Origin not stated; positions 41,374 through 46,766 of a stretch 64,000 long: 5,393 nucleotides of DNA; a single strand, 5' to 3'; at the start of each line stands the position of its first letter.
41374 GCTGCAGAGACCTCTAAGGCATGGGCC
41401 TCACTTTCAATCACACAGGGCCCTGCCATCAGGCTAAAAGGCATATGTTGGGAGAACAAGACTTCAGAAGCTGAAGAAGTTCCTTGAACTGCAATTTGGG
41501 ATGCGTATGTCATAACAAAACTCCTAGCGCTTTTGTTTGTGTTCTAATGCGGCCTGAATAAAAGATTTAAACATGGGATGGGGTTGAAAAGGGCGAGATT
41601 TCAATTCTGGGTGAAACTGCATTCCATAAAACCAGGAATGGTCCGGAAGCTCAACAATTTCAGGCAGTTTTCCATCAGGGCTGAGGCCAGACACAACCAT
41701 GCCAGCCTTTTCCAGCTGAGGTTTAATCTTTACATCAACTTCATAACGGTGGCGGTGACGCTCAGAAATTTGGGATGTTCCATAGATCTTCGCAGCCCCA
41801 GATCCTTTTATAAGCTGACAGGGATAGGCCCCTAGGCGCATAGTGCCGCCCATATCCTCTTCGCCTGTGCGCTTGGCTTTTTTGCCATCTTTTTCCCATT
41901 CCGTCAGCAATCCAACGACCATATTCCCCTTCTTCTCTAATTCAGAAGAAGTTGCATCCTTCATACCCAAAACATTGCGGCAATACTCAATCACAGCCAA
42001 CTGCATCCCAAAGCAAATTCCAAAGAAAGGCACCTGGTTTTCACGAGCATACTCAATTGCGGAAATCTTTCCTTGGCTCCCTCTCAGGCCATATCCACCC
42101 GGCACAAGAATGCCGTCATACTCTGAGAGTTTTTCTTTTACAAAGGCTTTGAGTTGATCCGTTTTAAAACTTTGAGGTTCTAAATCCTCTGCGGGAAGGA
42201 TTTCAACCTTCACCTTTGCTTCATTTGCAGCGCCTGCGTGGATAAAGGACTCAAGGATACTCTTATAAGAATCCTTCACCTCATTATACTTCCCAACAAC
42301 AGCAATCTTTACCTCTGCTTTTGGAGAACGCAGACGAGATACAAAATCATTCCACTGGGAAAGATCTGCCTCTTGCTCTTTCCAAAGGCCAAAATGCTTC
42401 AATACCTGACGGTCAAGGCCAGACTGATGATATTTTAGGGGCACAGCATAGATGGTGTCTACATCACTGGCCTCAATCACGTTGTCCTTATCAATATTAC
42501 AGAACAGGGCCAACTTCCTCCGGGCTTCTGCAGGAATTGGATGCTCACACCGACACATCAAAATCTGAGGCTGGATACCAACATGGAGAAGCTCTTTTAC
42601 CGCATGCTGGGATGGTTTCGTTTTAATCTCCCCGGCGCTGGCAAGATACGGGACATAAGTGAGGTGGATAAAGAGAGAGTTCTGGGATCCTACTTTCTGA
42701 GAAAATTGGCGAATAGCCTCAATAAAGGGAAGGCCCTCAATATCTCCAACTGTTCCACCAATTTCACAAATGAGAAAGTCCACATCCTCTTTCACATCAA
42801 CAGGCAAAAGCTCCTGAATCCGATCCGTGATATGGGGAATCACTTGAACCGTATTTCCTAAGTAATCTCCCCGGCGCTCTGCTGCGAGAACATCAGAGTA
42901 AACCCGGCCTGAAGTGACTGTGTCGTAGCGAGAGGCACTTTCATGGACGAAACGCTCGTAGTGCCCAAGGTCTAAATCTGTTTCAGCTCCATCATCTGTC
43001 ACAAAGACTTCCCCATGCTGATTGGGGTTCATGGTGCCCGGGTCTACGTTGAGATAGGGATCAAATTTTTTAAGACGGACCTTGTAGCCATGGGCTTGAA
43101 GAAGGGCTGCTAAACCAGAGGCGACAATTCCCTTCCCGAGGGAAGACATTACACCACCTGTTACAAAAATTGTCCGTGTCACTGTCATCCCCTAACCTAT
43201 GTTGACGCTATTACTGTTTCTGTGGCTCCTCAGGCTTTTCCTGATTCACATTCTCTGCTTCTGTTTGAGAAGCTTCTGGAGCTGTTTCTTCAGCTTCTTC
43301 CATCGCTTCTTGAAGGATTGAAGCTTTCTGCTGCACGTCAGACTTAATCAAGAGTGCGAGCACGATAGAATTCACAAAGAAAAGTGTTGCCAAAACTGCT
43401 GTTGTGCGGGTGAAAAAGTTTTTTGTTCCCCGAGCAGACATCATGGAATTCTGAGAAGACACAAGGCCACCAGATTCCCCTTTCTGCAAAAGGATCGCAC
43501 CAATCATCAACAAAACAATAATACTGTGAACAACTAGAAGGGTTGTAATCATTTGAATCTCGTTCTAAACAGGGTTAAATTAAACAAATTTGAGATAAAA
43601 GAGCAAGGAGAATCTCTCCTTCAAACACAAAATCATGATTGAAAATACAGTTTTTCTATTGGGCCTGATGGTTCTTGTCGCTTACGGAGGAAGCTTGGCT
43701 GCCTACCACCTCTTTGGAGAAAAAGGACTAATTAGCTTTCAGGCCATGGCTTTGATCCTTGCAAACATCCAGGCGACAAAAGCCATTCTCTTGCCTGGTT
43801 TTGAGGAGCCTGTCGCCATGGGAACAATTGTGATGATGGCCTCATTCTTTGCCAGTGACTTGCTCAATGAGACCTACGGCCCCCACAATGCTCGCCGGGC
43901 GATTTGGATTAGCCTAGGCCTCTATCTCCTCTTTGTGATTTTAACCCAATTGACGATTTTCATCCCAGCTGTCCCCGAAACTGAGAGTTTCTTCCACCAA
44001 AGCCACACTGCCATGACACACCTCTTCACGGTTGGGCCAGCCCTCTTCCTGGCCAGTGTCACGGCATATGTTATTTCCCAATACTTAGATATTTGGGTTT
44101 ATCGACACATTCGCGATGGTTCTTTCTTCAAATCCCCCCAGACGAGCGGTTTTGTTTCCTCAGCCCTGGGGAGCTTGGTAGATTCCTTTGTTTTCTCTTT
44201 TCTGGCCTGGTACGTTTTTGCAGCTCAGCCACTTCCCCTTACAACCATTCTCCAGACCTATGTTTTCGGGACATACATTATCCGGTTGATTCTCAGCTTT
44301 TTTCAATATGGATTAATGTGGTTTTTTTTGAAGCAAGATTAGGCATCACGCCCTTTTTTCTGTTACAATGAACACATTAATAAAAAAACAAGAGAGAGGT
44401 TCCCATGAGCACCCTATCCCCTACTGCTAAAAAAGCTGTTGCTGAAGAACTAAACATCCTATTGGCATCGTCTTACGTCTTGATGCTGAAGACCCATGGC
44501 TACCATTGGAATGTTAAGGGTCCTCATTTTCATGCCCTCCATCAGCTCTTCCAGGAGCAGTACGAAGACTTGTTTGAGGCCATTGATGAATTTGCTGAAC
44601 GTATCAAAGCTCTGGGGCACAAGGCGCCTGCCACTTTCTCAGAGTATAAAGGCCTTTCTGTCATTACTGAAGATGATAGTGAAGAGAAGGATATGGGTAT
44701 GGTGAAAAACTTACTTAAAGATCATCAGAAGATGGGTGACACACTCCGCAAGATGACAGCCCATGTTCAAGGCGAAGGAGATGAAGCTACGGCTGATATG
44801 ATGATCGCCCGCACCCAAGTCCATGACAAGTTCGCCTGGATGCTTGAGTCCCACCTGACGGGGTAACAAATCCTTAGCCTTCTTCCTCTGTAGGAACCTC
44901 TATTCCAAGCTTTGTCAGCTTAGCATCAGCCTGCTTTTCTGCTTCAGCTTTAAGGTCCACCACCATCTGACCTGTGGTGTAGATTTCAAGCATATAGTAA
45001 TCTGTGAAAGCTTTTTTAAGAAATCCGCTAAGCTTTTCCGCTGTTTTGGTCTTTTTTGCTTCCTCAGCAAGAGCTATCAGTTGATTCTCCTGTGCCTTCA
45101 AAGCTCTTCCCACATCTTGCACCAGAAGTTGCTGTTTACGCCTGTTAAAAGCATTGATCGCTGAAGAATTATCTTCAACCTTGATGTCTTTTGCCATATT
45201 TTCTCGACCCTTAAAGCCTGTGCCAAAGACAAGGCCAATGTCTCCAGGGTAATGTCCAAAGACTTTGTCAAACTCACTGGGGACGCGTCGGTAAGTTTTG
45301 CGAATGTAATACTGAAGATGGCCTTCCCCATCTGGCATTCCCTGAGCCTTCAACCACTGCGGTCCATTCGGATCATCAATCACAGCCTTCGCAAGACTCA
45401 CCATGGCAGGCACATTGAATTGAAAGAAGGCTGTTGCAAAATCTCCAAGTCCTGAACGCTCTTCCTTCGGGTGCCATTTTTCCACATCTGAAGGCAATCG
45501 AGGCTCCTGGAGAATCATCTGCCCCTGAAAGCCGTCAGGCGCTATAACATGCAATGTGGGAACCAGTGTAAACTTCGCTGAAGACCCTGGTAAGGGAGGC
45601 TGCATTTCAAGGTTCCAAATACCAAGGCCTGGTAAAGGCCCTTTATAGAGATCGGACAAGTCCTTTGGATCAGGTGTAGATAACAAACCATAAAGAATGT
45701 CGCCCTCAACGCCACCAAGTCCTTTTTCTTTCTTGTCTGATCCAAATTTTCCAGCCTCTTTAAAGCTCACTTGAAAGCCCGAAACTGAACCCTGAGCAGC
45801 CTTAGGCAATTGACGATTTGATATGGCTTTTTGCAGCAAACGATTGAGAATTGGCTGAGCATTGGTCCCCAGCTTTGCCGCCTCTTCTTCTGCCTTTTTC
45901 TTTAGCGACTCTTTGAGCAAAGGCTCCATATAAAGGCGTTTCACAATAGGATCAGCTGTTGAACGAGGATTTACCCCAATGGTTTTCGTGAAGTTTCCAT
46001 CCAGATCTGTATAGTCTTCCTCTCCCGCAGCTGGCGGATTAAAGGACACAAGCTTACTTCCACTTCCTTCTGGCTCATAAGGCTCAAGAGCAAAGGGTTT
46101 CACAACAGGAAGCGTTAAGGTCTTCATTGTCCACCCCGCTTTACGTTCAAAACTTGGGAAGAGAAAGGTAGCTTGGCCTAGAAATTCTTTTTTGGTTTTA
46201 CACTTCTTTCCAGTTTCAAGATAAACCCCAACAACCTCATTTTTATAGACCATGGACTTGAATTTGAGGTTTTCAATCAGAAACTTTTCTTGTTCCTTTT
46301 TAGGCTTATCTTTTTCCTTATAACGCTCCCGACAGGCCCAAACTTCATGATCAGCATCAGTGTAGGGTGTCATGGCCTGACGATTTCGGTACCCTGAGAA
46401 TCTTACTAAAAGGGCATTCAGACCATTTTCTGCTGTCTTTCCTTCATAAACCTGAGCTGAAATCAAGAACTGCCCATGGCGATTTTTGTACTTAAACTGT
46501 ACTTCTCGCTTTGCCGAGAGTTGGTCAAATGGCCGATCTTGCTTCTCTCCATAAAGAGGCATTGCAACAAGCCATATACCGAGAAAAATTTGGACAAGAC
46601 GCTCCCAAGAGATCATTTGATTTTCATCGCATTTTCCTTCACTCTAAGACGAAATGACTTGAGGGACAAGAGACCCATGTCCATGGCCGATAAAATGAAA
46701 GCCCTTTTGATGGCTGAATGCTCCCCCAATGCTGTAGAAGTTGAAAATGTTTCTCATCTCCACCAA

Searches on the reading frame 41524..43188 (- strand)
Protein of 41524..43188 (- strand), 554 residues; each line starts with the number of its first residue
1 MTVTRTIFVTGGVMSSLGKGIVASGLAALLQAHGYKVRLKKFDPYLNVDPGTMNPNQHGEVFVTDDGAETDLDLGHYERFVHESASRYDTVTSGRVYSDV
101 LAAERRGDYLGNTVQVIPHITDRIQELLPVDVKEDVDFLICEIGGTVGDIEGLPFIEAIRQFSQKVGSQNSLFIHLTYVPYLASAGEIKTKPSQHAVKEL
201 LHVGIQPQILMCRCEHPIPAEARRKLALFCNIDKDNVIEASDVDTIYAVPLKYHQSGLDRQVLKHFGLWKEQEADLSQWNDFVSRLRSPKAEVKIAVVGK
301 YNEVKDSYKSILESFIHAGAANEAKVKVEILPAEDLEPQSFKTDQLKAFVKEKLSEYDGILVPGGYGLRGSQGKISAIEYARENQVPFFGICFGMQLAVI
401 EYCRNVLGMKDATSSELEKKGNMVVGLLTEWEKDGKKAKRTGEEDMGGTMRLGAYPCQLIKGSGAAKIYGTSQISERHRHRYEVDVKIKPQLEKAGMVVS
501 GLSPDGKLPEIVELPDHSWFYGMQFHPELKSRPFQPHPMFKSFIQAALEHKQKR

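Call 28: find_related_loci(query=window:41524-43188:-, collection=genome_contigs, flank=10000)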
Query window:41524-43188:- (554 aa) in genome_contigs; peptide patterns used: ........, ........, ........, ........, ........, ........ (x = any residue, [..] = any of these).
229 stretches matched a pattern; 160 encode a relative of the query (tblastn E <= 1e-3); the best 80 are kept; 80 distinct loci.
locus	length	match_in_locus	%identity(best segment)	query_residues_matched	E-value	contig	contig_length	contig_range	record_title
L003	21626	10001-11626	61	4-550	0e+0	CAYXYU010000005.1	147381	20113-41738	MAG TPA_asm: uncultured Rickettsiales bacterium isolate binchicken_co350_18 genome assembly, contig: NODE_126_length_147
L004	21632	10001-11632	60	1-549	0e+0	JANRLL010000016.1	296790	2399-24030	MAG: Rickettsiales bacterium isolate bins.21 k141_3678131, whole genome shotgun sequence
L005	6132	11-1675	60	2-554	0e+0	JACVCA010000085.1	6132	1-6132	MAG: Alphaproteobacteria bacterium isolate Desfum bin_3_GBBB01 NODE_450_length_6132_cov_2.678934, whole genome shotgun s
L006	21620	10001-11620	60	4-548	0e+0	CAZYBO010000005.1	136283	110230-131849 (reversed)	MAG TPA_asm: uncultured Rickettsiales bacterium isolate SRP302895_co1_247 genome assembly, contig: NODE_262_length_13628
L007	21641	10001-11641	60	4-554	0e+0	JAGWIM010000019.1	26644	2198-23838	MAG: Pseudomonadota bacterium isolate REEB114 contig-150_2115, whole genome shotgun sequence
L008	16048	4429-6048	59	3-554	0e+0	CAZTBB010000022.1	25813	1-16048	MAG TPA_asm: uncultured Pseudobdellovibrionaceae bacterium isolate SRP342821_co1_40 genome assembly, contig: NODE_1295_l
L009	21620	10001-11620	59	4-548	0e+0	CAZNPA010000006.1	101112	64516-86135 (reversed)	MAG TPA_asm: uncultured Rickettsiales bacterium isolate binchicken_co199_43 genome assembly, contig: NODE_276_length_101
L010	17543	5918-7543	59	2-548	0e+0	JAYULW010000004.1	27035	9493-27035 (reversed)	MAG: Alphaproteobacteria bacterium isolate GFS_9416 GFS_9416_3, whole genome shotgun sequence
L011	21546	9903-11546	58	1-553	0e+0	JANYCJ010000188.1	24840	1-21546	MAG: Alphaproteobacteria bacterium isolate 336R_metabinner_139 336R_k141_2053111, whole genome shotgun sequence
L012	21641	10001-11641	60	2-553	0e+0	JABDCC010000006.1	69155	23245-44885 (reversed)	MAG: Alphaproteobacteria bacterium isolate BWOrgHeat_Nextera78_MAG7 3300020795.a:Ga0206962_1016, whole genome shotgun se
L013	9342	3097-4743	57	1-554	0e+0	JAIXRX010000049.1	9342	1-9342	MAG: Alphaproteobacteria bacterium isolate C4_MAG_00079 pond_C4_MAG_00079_000000000086, whole genome shotgun sequence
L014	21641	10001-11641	60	4-554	0e+0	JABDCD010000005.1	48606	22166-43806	MAG: Alphaproteobacteria bacterium isolate BWMinControl_Nextera46_MAG5 3300020797.a:Ga0207022_10017, whole genome shotgu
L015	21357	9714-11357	58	3-554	0e+0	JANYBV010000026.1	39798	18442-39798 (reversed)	MAG: Alphaproteobacteria bacterium isolate 336R_metabinner_1_sub 336R_k141_1518614, whole genome shotgun sequence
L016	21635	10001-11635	58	5-554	0e+0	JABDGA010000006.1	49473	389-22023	MAG: Alphaproteobacteria bacterium isolate BWOrgHeat_Nextera20_MAG4 3300020996.a:Ga0206904_1017, whole genome shotgun se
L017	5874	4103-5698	58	3-545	0e+0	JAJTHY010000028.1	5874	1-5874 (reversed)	MAG: Candidatus Jidaibacter sp. isolate CoA8_M28 k141_3849797, whole genome shotgun sequence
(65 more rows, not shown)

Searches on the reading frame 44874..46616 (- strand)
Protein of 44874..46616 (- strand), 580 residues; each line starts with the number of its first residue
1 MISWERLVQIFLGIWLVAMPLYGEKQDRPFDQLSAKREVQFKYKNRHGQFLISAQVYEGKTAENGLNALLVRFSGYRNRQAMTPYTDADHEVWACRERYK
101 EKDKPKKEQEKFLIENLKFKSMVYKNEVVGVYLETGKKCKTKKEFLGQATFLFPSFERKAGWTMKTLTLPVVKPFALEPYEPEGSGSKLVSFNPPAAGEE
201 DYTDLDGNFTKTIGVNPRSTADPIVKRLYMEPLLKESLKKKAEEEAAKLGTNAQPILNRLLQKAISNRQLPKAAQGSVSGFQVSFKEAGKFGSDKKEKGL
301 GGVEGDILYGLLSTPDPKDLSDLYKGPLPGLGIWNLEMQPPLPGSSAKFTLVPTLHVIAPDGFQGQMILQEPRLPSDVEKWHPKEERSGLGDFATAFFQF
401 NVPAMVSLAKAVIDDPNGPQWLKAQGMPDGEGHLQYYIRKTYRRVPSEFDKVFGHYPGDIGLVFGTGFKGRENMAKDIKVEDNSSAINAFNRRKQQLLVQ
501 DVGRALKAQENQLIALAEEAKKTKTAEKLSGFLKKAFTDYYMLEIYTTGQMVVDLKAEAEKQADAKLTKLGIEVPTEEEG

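Call 3: search_protein_families(library=pfam, proteins=[window:44874-46616:-], max_evalue=0.1)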
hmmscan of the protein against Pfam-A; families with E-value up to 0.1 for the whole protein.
window:44874-46616:- (580 aa): 0 families

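Call 4: search_protein_families(library=ncbifam, proteins=[window:44874-46616:-], max_evalue=0.1)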
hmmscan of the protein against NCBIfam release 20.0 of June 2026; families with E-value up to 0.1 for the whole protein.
window:44874-46616:- (580 aa): 2 families
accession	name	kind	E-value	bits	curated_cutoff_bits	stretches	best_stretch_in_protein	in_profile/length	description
NF047711.1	PutUtilRegPtrR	equivalog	0.036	13.2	400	1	474-531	32-89/283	putrescine utilization regulator PtrR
TIGR03295.1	frhA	equivalog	0.079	11.9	392.5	0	22-85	225-289/412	coenzyme F420 hydrogenase subunit alpha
